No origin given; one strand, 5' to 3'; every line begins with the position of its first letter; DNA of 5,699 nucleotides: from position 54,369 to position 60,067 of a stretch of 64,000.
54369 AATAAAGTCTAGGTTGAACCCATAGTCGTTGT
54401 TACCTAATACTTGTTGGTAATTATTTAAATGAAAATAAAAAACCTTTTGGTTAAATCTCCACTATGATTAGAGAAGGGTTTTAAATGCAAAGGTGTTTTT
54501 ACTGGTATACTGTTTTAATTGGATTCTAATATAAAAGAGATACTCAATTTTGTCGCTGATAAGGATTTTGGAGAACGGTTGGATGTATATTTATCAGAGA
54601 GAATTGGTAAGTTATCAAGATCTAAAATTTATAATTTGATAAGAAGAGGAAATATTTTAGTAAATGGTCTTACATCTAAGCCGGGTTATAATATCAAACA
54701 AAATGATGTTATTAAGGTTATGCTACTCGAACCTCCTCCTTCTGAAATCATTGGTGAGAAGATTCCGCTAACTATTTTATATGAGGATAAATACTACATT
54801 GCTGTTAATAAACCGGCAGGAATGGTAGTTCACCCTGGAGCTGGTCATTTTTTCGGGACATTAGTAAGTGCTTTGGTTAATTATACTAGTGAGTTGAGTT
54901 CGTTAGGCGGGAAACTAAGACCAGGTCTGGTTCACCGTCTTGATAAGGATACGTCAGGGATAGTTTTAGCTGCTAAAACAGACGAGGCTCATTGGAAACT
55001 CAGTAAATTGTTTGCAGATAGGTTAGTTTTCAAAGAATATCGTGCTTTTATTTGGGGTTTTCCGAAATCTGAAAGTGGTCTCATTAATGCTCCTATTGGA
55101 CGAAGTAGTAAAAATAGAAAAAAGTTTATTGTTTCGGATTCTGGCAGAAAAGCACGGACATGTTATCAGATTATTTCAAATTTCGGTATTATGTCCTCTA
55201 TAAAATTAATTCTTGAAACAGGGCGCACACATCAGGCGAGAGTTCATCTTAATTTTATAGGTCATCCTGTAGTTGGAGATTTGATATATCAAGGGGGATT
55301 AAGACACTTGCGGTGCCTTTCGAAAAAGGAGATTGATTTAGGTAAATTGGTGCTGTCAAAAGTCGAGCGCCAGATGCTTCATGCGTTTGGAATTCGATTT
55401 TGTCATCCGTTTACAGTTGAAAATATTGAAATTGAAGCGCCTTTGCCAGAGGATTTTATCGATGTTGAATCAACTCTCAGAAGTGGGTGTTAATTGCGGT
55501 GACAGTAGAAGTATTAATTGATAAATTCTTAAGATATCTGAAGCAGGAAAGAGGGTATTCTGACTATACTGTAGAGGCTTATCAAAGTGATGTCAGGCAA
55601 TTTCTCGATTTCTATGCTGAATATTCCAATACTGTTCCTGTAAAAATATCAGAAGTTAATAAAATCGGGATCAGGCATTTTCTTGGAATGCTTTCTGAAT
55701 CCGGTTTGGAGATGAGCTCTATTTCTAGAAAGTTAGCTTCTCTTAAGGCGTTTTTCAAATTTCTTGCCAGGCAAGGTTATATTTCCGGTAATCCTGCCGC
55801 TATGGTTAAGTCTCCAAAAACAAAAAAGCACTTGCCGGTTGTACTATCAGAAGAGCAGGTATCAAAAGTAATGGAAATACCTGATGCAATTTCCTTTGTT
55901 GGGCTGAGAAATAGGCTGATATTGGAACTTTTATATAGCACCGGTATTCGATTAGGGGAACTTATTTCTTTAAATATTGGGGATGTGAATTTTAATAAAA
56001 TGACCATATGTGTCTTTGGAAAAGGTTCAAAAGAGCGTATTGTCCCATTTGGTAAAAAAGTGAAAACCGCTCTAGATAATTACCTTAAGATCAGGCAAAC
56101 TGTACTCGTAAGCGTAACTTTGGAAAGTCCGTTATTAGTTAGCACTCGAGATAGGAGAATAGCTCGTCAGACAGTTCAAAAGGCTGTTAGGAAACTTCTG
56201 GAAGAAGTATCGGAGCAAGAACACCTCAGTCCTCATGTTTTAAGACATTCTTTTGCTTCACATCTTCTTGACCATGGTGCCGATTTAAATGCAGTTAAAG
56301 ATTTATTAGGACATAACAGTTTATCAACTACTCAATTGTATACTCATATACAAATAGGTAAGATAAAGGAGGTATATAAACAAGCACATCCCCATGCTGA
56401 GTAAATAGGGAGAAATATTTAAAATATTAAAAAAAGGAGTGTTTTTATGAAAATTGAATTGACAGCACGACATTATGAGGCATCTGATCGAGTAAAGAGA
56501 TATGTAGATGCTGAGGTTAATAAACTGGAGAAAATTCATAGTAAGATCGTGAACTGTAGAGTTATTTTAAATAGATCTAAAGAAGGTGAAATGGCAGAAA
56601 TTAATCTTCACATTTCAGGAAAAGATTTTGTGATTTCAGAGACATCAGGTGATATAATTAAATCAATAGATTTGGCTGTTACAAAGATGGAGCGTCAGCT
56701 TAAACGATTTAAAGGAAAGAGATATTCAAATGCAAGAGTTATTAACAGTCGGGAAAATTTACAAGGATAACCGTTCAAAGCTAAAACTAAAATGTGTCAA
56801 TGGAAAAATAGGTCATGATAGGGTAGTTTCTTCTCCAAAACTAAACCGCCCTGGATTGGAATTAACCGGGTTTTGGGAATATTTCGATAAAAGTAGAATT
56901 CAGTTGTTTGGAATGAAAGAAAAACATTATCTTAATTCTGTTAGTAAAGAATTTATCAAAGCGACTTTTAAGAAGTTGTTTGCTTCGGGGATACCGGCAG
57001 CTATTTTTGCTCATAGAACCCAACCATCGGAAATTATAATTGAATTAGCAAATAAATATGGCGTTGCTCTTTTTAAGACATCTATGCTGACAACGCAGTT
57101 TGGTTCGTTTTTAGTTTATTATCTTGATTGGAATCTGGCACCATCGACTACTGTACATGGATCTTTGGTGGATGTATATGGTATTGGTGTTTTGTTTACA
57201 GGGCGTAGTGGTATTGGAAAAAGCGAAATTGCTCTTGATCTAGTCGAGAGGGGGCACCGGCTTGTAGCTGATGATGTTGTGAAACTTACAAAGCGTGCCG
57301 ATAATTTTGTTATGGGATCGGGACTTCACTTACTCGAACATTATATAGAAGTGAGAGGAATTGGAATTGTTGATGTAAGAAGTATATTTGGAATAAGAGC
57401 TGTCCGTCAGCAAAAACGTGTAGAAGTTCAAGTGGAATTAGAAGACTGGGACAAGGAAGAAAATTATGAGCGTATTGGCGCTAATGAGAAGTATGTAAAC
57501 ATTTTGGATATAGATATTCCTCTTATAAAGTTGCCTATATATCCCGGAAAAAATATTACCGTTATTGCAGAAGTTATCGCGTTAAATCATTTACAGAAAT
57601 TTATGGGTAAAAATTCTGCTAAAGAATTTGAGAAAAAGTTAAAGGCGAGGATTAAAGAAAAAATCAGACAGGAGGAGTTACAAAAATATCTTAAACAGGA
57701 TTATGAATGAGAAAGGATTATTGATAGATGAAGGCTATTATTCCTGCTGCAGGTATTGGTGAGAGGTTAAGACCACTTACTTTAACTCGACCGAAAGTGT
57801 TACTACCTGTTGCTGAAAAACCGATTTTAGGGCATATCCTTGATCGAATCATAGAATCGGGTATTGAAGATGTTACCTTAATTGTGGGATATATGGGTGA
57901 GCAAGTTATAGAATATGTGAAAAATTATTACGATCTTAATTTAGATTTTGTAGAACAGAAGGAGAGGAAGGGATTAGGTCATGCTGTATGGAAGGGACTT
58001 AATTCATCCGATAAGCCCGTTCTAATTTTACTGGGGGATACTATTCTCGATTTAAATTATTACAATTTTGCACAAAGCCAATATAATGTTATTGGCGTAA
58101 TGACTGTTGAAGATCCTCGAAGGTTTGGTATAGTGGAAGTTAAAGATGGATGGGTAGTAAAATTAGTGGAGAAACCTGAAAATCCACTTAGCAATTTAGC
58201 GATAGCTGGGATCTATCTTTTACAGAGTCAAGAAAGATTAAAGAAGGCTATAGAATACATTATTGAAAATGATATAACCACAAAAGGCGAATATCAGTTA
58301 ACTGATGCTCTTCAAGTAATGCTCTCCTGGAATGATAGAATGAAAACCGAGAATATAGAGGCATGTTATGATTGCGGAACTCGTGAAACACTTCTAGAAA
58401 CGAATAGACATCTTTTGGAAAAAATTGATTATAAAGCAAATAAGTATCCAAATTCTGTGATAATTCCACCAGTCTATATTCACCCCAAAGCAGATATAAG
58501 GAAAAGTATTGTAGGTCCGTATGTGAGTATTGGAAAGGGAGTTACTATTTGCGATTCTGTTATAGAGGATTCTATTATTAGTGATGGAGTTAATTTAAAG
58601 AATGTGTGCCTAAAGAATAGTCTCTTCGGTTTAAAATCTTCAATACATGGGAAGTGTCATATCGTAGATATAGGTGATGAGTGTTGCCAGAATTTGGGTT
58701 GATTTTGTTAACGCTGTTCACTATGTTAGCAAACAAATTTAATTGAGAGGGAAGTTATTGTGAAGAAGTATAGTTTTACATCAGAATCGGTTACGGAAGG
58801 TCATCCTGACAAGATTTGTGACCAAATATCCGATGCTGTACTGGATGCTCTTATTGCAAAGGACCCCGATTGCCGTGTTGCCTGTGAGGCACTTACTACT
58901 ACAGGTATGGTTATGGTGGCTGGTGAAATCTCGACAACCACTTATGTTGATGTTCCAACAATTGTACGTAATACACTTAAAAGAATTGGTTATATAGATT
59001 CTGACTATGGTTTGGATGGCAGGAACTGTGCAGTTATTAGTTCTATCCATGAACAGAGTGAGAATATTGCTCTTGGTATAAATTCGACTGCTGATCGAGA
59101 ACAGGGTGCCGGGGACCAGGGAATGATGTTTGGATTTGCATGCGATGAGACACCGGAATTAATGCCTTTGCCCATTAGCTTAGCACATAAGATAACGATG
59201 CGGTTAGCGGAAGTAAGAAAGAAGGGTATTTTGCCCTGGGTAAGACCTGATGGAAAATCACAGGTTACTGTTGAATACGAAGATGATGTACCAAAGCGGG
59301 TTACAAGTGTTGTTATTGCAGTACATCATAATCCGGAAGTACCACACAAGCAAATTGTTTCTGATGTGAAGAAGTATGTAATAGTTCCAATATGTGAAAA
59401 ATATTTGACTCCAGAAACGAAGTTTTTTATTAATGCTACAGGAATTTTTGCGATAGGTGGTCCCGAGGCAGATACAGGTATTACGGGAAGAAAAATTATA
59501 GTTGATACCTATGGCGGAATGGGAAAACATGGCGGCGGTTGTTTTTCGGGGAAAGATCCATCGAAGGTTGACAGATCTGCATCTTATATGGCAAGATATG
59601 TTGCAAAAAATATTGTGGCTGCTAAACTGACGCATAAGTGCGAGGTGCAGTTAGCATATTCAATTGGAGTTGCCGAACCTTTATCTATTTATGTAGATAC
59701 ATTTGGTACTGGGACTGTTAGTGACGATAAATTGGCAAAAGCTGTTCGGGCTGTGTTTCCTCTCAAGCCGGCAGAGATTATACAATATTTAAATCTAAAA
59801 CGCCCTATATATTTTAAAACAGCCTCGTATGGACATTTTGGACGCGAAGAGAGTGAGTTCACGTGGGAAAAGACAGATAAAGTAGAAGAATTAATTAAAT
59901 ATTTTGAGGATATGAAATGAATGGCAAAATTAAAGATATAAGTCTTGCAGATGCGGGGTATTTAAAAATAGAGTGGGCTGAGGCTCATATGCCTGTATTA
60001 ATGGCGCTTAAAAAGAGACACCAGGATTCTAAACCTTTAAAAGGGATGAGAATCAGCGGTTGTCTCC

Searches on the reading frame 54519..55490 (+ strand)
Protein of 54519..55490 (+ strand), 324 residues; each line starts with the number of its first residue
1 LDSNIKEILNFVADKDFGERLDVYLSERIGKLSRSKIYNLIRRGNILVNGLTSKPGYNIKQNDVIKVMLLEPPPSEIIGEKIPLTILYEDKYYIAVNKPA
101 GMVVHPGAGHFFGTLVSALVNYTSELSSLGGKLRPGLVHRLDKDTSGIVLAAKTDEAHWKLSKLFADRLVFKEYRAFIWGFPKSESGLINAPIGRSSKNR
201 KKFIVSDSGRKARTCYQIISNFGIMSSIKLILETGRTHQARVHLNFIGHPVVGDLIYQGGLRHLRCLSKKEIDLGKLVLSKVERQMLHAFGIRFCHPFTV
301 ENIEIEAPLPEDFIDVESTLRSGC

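Call 23: search_protein_families(library=pfam, proteins=[window:54519-55490:+], max_evalue=0.0001)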
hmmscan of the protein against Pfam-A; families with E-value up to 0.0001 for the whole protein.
window:54519-55490:+ (324 aa): 2 families
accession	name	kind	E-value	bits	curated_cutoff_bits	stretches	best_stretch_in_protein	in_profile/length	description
PF00849.27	PseudoU_synth_2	-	1.3e-29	103.9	26.8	1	92-245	1-151/152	RNA pseudouridylate synthase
PF01479.30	S4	-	4.3e-09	36.4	22.8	1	19-65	1-48/48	S4 domain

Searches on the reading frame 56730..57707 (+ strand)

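Call 23: search_protein_families(library=pfam, proteins=[window:56730-57707:+], max_evalue=0.0001)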
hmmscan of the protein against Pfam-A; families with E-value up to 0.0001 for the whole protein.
window:56730-57707:+ (326 aa): 2 families
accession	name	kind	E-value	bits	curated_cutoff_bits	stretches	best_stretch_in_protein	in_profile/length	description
PF07475.17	Hpr_kinase_C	-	2.1e-65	219.9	33.3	1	135-303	2-170/171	HPr Serine kinase C-terminal domain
PF02603.21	Hpr_kinase_N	-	4e-33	114.5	24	1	6-132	2-125/125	HPr Serine kinase N terminus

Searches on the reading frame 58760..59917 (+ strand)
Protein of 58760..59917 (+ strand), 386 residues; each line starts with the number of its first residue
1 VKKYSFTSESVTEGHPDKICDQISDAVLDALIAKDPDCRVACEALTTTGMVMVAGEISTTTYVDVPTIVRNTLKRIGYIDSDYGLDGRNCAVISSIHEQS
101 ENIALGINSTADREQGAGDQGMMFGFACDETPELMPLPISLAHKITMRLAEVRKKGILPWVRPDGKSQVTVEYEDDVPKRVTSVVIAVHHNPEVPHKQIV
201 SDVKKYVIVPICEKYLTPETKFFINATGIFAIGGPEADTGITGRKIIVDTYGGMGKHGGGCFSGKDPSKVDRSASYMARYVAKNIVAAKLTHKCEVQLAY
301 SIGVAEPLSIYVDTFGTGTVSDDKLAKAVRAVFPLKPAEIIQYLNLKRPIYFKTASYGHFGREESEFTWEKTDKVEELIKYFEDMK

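Call 23: search_protein_families(library=pfam, proteins=[window:58760-59917:+], max_evalue=0.0001)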
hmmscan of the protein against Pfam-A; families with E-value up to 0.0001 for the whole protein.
window:58760-59917:+ (386 aa): 3 families
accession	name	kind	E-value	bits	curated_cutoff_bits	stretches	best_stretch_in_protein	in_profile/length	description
PF02773.21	S-AdoMet_synt_C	-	2.1e-67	225.7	25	1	232-371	1-138/138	S-adenosylmethionine synthetase, C-terminal domain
PF02772.21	S-AdoMet_synt_M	-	9.6e-46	155.3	29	1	114-230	1-120/120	S-adenosylmethionine synthetase, central domain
PF00438.25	S-AdoMet_synt_N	-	4.7e-43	146.2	33.1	1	4-100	2-98/99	S-adenosylmethionine synthetase, N-terminal domain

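Call 50: list_cluster_members(proteins=[window:58760-59917:+, window:56730-57707:+, window:50685-53825:+, window:49586-50440:+, window:47918-49432:+, window:57728-58699:+, window:4627-6450:+, window:54519-55490:+])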
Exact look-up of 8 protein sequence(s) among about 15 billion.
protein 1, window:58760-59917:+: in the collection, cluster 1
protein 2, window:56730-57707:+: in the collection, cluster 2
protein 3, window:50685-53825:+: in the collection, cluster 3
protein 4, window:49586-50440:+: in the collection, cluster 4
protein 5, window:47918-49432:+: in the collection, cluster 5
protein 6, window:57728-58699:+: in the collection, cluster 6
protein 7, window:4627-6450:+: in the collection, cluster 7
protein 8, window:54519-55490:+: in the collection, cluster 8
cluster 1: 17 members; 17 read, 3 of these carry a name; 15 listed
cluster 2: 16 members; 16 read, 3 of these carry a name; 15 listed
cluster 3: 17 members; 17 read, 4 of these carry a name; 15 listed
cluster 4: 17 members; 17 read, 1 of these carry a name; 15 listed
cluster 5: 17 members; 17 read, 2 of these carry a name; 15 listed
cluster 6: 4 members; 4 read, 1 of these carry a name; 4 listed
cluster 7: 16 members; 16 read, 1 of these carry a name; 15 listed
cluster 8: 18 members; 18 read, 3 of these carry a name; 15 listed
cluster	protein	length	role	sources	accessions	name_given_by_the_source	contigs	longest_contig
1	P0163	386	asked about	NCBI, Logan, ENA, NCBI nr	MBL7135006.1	MAG: methionine adenosyltransferase [Candidatus Marinimicrobia bacterium] | methionine adenosyltransferase [Candidatus Neomarinimicrobiota bacterium]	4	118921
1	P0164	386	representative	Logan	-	-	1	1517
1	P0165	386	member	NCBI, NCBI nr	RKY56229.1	MAG: methionine adenosyltransferase [Candidatus Neomarinimicrobiota bacterium]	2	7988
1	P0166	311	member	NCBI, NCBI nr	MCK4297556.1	MAG: methionine adenosyltransferase, partial [Candidatus Marinimicrobia bacterium] | methionine adenosyltransferase [Candidatus Neomarinimicrobiota bacterium]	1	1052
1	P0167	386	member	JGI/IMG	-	-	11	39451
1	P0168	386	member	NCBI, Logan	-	-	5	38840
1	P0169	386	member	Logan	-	-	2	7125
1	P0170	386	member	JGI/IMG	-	-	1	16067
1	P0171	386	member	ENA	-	-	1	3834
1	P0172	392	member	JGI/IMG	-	-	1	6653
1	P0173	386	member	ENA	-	-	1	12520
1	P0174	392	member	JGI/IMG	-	-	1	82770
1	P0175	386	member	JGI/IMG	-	-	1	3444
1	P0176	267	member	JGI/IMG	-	-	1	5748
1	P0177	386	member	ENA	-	-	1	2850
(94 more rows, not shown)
